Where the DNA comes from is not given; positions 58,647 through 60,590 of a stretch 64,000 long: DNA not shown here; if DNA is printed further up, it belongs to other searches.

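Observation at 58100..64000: RND permease covalently fused to an ABC half-transporter, embedded in an RND / RND::6TM::NBD / ABC-2 permease unit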

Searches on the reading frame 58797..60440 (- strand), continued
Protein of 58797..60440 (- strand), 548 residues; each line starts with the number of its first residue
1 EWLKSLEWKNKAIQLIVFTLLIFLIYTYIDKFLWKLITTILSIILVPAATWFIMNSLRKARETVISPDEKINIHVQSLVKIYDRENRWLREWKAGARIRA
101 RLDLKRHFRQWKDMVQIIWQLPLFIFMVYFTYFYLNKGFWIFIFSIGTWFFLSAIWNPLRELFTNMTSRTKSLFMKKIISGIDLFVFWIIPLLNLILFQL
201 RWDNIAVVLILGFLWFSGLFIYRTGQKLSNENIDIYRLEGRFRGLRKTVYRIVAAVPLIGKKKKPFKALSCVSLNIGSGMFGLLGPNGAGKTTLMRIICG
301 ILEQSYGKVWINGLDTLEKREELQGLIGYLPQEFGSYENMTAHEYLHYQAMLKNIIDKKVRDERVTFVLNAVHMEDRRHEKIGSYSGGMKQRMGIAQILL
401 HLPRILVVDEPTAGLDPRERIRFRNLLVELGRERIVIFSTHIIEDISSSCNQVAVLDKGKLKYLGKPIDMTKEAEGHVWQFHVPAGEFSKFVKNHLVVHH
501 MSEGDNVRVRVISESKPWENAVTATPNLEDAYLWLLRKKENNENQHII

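Call 31: find_encoding_contigs(protein=P0279, flank=9000, max_places=1)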
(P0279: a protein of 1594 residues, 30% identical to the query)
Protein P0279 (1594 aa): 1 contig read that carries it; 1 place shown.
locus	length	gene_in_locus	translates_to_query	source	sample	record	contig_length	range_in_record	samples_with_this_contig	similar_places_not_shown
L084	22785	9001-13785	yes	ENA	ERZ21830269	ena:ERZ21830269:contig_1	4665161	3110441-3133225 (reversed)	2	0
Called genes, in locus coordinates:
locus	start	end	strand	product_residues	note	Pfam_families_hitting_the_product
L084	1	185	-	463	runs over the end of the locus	PF00909:Ammonium_transp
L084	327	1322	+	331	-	PF00005:ABC_tran, PF13304:AAA_21 (weak)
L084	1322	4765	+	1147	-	PF25275:Golvesin_C (faint)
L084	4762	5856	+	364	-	PF25954:Beta-barrel_RND_2, PF25967:RND-MFP_C (weak), PF25975:CzcB_C, PF25989:YknX_C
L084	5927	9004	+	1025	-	PF00873:ACR_tran, PF03176:MMPL (faint)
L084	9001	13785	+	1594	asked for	PF00873:ACR_tran, PF02355:SecD_SecF_C (faint), PF00005:ABC_tran, PF13304:AAA_21 (faint)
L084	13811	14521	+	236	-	-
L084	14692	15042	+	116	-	PF04326:SLFN_AlbA_2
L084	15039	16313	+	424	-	PF13749:HATPase_c_4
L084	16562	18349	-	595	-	PF03550:LolB, PF06224:AlkZ-like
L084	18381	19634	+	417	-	PF05201:GlutR_N, PF01488:Shikimate_DH, PF00745:GlutR_dimer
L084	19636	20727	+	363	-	PF03462:PCRF, PF00472:RF-1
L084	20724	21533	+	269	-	PF17827:PrmC_N, PF01170:UPF0020 (weak), PF05175:MTS, PF06325:PrmA, PF13489:Methyltransf_23 (weak), PF13649:Methyltransf_25, PF13847:Methyltransf_31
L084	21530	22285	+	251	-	PF00899:ThiF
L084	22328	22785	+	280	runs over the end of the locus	-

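Call 42: find_homologous_proteins(query=A5, max_evalue=1e-20)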
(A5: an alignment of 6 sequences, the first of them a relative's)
Query A5 (6 sequences) (1425 aa, profile of the alignment): 7662 proteins with E <= 1e-20 among 8000 candidates; the best 120 are listed.
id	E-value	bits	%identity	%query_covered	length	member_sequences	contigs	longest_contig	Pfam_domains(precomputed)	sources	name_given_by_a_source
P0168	0.0e+0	2187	100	100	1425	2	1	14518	PF03176.22,PF00005.34,PF02355.23,PF00873.26,PF13304.13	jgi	-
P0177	0.0e+0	2157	36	100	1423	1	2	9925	PF03176.22,PF00005.34,PF13476.13,PF00873.26,PF13304.13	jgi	jgi:hydrophobic/amphiphilic exporter-1 (mainly G- bacteria), HAE1 family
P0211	0.0e+0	2105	36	100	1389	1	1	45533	PF03176.22,PF00005.34,PF00873.26,PF13304.13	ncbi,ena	-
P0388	0.0e+0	2044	83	100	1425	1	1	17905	PF03176.22,PF00005.34,PF02355.23,PF00873.26,PF13304.13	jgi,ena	-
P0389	0.0e+0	1925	34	100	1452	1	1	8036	PF00005.34,PF00873.26,PF13304.13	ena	-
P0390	0.0e+0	1871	37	96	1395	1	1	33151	PF03176.22,PF00005.34,PF13476.13,PF00873.26,PF13304.13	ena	-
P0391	0.0e+0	1868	37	100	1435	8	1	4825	PF00005.34,PF00873.26,PF13304.13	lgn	-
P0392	0.0e+0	1856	37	100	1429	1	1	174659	PF00005.34,PF00873.26,PF13304.13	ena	-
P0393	0.0e+0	1848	37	100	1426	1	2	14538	PF03176.22,PF00005.34,PF13476.13,PF00873.26,PF13304.13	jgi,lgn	-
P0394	0.0e+0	1843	35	100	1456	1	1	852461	PF03176.22,PF00005.34,PF00873.26,PF13304.13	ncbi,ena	-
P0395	0.0e+0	1825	37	100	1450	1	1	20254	PF00005.34,PF00873.26,PF13304.13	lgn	-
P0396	0.0e+0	1819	37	100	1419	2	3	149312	PF00005.34,PF00873.26,PF13304.13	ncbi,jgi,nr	ncbi:MAG: ATP-binding cassette domain-containing protein [Candidatus Omnitrophota bacterium]|jgi:HAE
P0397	0.0e+0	1792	37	100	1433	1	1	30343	PF03176.22,PF00005.34,PF00873.26,PF13304.13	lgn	-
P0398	0.0e+0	1767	35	100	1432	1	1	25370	PF00005.34,PF00873.26,PF13304.13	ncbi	-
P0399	0.0e+0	1733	35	100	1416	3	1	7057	PF00005.34,PF00873.26,PF13304.13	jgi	jgi:HAE1 family hydrophobic/amphiphilic exporter-1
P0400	0.0e+0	1654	40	100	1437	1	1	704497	PF03176.22,PF00005.34,PF02355.23,PF00873.26,PF13304.13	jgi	-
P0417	0.0e+0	1145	31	71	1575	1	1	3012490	PF03176.22,PF00005.34,PF13476.13,PF00873.26,PF13304.13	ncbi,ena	-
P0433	0.0e+0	1120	30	72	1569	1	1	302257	PF03176.22,PF00005.34,PF00873.26,PF13304.13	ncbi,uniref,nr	ncbi:efflux RND transporter permease subunit [Portibacter marinus]|uniref:efflux RND transporter per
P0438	0.0e+0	1117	30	72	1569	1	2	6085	PF03176.22,PF00005.34,PF00873.26,PF13304.13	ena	-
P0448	0.0e+0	1108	30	72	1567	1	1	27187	PF03176.22,PF00005.34,PF00873.26,PF13304.13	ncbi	-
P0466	0.0e+0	1101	30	79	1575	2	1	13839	PF03176.22,PF00005.34,PF00873.26,PF13304.13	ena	-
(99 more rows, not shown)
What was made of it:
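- Two distinct architectures both keep the RND-ATPase junction (call 42).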

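Call 43: predict_structure(alignment_id=A4)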
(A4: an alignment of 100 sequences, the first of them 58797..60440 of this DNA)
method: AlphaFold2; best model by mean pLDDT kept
length: 548 residues; sequences in the alignment: 100
mean_pLDDT: 91.7   pTM: 0.83
mean pLDDT of the five models: 91.7, 90.0, 89.9, 89.7, 88.2
residues with pLDDT >= 90: 432; 70-90: 98; 50-70: 13; < 50: 5
segments of 3 or more residues with pLDDT < 50: 544-548
pLDDT, mean of each block of 10 residues (from residue 1): 80 94 95 95 93 85 84 98 85 85 76 87 96 92 93 92 90 92 94 94 93 93 89 88 94 84 87 97 96 97 96 95 93 85 97 95 97 96 94 94 95 89 94 97 94 97 97 97 96 93 97 96 97 88 44
secondary structure, 60 per line:
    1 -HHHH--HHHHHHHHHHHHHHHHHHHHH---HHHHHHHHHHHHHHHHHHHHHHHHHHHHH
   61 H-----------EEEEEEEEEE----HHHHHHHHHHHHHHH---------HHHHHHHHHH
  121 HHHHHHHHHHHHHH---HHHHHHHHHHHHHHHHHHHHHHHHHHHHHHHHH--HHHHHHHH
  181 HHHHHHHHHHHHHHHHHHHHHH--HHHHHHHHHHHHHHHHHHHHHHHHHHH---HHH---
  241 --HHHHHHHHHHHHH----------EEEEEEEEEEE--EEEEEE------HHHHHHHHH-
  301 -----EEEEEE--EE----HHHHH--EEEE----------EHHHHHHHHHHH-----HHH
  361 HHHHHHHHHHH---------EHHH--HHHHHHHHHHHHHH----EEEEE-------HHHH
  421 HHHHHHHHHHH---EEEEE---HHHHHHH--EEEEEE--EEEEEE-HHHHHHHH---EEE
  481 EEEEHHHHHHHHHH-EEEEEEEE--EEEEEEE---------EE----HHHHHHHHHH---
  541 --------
elements in order: H2-5 H8-28 H32-61 E73-82 H87-101 H111-134 H138-170 H173-202 H205-231 H243-255 E266-276 E279-284 H291-299 E306-311 H320-324 E327-330 H342-352 H358-371 H387-400 E405-409 H417-431 E435-439 H443-449 E452-457 E460-465 H467-474 E478-484 H485-494 E496-503 E506-512 H528-537
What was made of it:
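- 60258..60419 (-): TM13-TM14 helical hairpin (aa 1043-1096). It returns the chain to the cytoplasm. AlphaFold2 helices 8-28 and 32-61 of the model, pLDDT 93-95 (call 43).
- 60195..60224 (-): Displaced beta-1 strand and A-loop of the ATPase (aa 1108-1117, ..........). K1115 is invariant and Y1117 is at least 90% conserved. AlphaFold2 strand 73-82 lies in a block with pLDDT 98 (call 43).
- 59676..60182 (-): Membrane insertion inside the ATPase (aa 1122-1290): an amphipathic helix, four long TM helices, then an interfacial helix. AlphaFold2 helices 87-101, 111-134, 138-170, 173-202, 205-231 and 243-255 (call 43).
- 58821..59009 (-): C-terminal beta-rich domain of the ATPase (aa 1513-1575), ending in the conserved P.LEDAYL motif. 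AlphaFold2 strands 478-512 and helix 528-537 (call 43).
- The helix bundle plus ATPase are predicted as one confident unit, pTM 0.83 (call 43). The long form has evolved dedicated helices and an insertion inside the ATPase (call 43).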

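Call 46: find_encoding_contigs(protein=P0394, flank=9000, max_places=1)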
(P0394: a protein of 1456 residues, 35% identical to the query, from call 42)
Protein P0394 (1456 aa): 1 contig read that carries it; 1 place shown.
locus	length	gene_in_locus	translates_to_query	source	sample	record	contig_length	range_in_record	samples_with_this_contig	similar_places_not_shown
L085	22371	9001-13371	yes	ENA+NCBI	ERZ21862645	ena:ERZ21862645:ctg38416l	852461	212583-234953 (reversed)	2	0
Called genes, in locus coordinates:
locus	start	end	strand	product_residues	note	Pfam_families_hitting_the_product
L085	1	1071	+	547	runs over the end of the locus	PF25944:Beta-barrel_RND (weak), PF25954:Beta-barrel_RND_2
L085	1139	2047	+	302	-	PF13476:AAA_23 (weak), PF00005:ABC_tran, PF13304:AAA_21 (weak)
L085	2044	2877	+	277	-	PF12679:ABC2_membrane_2 (weak), PF12730:ABC2_membrane_4 (weak)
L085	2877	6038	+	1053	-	PF00873:ACR_tran, PF03176:MMPL (weak)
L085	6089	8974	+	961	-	-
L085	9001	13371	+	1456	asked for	PF00873:ACR_tran, PF03176:MMPL (faint), PF13304:AAA_21 (faint), PF00005:ABC_tran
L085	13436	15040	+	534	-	PF02321:OEP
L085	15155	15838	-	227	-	-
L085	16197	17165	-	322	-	PF00483:NTP_transferase, PF12804:NTP_transf_3 (faint)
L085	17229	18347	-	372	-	PF00437:T2SSE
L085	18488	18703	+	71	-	PF11146:DUF2905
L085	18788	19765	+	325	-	PF02547:Queuosine_synth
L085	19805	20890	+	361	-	PF18348:SH3_16 (weak), PF00877:NLPC_P60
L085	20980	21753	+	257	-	PF03309:Pan_kinase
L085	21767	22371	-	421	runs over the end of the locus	PF01740:STAS, PF13466:STAS_2, PF01740:STAS (weak)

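Call 47: find_encoding_contigs(protein=P0400, flank=9000, max_places=1)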
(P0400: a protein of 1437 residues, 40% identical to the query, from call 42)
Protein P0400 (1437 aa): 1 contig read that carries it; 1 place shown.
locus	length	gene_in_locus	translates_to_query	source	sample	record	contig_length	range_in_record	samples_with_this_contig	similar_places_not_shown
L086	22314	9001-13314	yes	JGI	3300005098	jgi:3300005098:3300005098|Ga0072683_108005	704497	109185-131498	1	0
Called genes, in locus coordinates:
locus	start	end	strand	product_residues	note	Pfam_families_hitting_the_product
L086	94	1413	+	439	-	PF25973:BSH_CzcB (faint), PF25954:Beta-barrel_RND_2, PF25967:RND-MFP_C (weak), PF25989:YknX_C, PF25975:CzcB_C (weak)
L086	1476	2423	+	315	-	PF00005:ABC_tran, PF13304:AAA_21 (weak)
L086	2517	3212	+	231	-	-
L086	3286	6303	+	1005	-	PF00873:ACR_tran, PF03176:MMPL (faint)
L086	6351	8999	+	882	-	-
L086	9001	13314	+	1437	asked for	PF00873:ACR_tran, PF03176:MMPL, PF02355:SecD_SecF_C (faint), PF00005:ABC_tran, PF13304:AAA_21 (faint)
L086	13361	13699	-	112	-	PF04430:DUF498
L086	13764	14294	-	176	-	PF00881:Nitroreductase, PF14512:TM1586_NiRdase, PF00881:Nitroreductase, PF14512:TM1586_NiRdase (weak)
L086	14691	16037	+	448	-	PF01408:GFO_IDH_MocA, PF19051:GFO_IDH_MocA_C2, PF02894:GFO_IDH_MocA_C, PF22725:GFO_IDH_MocA_C3, PF19051:GFO_IDH_MocA_C2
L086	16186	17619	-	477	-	-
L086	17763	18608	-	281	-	PF03808:Glyco_tran_WecG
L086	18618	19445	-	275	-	PF08902:DUF1848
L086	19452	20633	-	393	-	PF13692:Glyco_trans_1_4 (weak)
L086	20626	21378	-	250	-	PF00535:Glycos_transf_2, PF10111:Glyco_tranf_2_2, PF13641:Glyco_tranf_2_3, PF13506:Glyco_transf_21 (faint), PF13632:Glyco_trans_2_3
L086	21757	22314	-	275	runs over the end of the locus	PF01256:Carb_kinase (weak), PF08543:Phos_pyr_kin, PF00294:PfkB (weak)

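Call 48: find_encoding_contigs(protein=P0433, flank=10000, max_places=1)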
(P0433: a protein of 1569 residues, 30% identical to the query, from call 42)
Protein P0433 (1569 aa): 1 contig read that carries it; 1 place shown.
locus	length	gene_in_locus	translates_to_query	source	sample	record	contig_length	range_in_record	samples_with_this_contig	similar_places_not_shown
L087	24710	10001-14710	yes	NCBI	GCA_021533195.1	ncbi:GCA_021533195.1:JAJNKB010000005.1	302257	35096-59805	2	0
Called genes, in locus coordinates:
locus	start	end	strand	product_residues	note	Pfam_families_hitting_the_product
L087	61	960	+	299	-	PF00005:ABC_tran, PF13175:AAA_15 (faint), PF13304:AAA_21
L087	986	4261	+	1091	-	PF25275:Golvesin_C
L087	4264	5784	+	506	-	PF02321:OEP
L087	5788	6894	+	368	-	PF25885:HH_EMRA (faint), PF25944:Beta-barrel_RND (weak), PF25954:Beta-barrel_RND_2, PF25967:RND-MFP_C, PF25989:YknX_C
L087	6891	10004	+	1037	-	PF00873:ACR_tran, PF03176:MMPL, PF02355:SecD_SecF_C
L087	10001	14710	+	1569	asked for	PF00873:ACR_tran, PF03176:MMPL, PF00005:ABC_tran, PF13304:AAA_21 (weak)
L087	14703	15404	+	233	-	-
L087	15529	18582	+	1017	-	PF25852:DUF6242_C (faint), PF02012:BNR (faint), PF13088:BNR_2 (faint), PF15902:Sortilin-Vps10, PF13860:FlgD_ig (faint)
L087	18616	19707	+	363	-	PF01244:Peptidase_M19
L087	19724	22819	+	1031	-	PF01839:FG-GAP (faint), PF13517:FG-GAP_3, PF01979:Amidohydro_1, PF07969:Amidohydro_3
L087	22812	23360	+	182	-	PF14588:YjgF_endoribonc, PF01042:Ribonuc_L-PSP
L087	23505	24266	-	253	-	PF26696:PTL_trimer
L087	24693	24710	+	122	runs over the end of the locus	PF03965:Penicillinase_R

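Call 49: search_protein_families(library=pfam, proteins=[L087:986-4258:+, L082:1272-4673:+, L085:6089-8971:+, L086:6351-8996:+, L086:2517-3209:+, L085:2044-2874:+], max_evalue=0.01)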
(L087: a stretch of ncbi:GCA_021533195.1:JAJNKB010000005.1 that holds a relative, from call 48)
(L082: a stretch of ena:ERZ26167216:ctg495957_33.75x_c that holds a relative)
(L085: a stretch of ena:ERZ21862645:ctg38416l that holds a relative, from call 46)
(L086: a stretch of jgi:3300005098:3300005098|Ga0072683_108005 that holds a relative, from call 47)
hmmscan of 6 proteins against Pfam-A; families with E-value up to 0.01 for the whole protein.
L087:986-4258:+ (1091 aa): 1 family
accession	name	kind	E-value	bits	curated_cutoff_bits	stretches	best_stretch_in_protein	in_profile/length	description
PF25275.1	Golvesin_C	-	7.8e-12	45.8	31.6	1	966-1088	16-131/132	Golvesin C-terminal domain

L082:1272-4673:+ (1134 aa): 4 families
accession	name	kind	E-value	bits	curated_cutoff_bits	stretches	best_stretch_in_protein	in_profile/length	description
PF25275.1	Golvesin_C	-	8.6e-16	58.6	31.6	1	976-1087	21-129/132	Golvesin C-terminal domain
PF01433.26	Peptidase_M1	-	3.7e-07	30.4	27.7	1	732-816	138-218/218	Peptidase family M1 domain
PF12698.13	ABC2_membrane_3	-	7.7e-06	25.7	31.6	1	61-207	163-297/347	ABC-2 family transporter protein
PF13346.12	ABC2_membrane_5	-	0.00042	20.3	25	1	65-193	37-159/205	ABC-2 family transporter protein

L085:6089-8971:+ (961 aa): 0 families

L086:6351-8996:+ (882 aa): 0 families

L086:2517-3209:+ (231 aa): 2 families
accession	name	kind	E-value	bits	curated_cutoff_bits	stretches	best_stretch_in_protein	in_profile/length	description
PF12679.13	ABC2_membrane_2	-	4e-05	23.5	27.2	1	59-179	70-199/283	ABC-2 family transporter protein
PF12730.13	ABC2_membrane_4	-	0.0051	17.3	27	1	69-166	62-169/179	ABC-2 family transporter protein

L085:2044-2874:+ (277 aa): 2 families
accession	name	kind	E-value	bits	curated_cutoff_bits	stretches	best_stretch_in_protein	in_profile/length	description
PF12679.13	ABC2_membrane_2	-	4.4e-08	33.2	27.2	1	101-218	73-199/283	ABC-2 family transporter protein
PF12730.13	ABC2_membrane_4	-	6e-06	26.8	27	1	80-208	30-167/179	ABC-2 family transporter protein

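Call 50: fold_search(model_id=the predicted structure, library=pdb)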
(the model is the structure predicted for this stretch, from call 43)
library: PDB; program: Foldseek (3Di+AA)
matches with E <= 10: 1496; with E <= 0.001: 1245
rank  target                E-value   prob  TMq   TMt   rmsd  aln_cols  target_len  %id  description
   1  4yer_A                9.0e-21  1.00  0.41  0.76   6.0       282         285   26  Crystal structure of an ABC transporter ATP-binding protein (TM_1403) from Thermotoga maritima MSB8 at 2.35 A resoluti (released 2015-03-11)
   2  4yer_B                1.6e-19  1.00  0.41  0.78   4.7       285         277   26  Crystal structure of an ABC transporter ATP-binding protein (TM_1403) from Thermotoga maritima MSB8 at 2.35 A resoluti (released 2015-03-11)
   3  7osf_B                5.5e-18  1.00  0.38  0.65   7.5       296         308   28  ABC Transporter complex NosDFYL, R-domain 1 (released 2022-06-22)
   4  8ee6_A                7.5e-18  1.00  0.41  0.13  19.0       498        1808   19  Cryo-EM Structure of human ABCA7 in PE/Ch nanodiscs (released 2022-12-21)
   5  8eeb_A                1.7e-17  1.00  0.42  0.13  19.6       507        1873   18  Cryo-EM structure of human ABCA7 in Digitonin (released 2022-12-21)
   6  3tui_D                2.1e-17  1.00  0.36  0.55   8.7       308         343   21  Inward facing conformations of the MetNI methionine ABC transporter: CY5 native crystal form (released 2011-11-30)
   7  6cvl_D                3.2e-17  1.00  0.37  0.57  11.3       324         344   22  Crystal structure of the Escherichia coli ATPgS-bound MetNI methionine ABC transporter in complex with its MetQ bindin (released 2018-11-14)
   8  6mbn_A                5.4e-17  1.00  0.36  0.79   2.1       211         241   28  LptB E163Q in complex with ATP (released 2019-08-14)
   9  2it1_B                5.4e-17  1.00  0.36  0.53   9.5       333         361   21  Structure of PH0203 protein from Pyrococcus horikoshii (released 2007-10-30)
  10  2it1_A                5.4e-17  1.00  0.36  0.52   8.9       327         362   20  Structure of PH0203 protein from Pyrococcus horikoshii (released 2007-10-30)
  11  3tuz_H                6.6e-17  1.00  0.37  0.57   9.7       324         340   20  Inward facing conformations of the MetNI methionine ABC transporter: CY5 SeMet soak crystal form (released 2011-11-30)
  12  6cvl_C                7.4e-17  1.00  0.37  0.57  11.4       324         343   22  Crystal structure of the Escherichia coli ATPgS-bound MetNI methionine ABC transporter in complex with its MetQ bindin (released 2018-11-14)
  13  7o14_B                7.8e-17  1.00  0.39  0.67   8.4       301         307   28  ABC transporter NosDFY, nucleotide-free in lipid nanodisc, R-domain 1 (released 2022-04-13)
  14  3tui_C                7.8e-17  1.00  0.36  0.56   8.8       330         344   22  Inward facing conformations of the MetNI methionine ABC transporter: CY5 native crystal form (released 2011-11-30)
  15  4qc2_A                8.2e-17  1.00  0.35  0.80   2.2       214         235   29  Crystal structure of lipopolysaccharide transport protein LptB in complex with ATP and Magnesium ions (released 2014-10-22)
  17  7o0y_B                1.3e-16  1.00  0.39  0.69   6.2       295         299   28  ABC transporter NosDFY, nucleotide-free in GDN (released 2022-04-13)
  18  7o0y_C                1.7e-16  1.00  0.39  0.69   6.0       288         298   28  ABC transporter NosDFY, nucleotide-free in GDN (released 2022-04-13)
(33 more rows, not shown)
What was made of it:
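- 58821..59009 (-): Foldseek alignments to TM_1403 4yer and NosF 7osf/7o0y cover the ATPase plus the C-terminal domain (call 50).
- The ATPase carries a C-terminal domain like the regulatory domains of NosF, TM_1403 and ABCA proteins (call 50).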
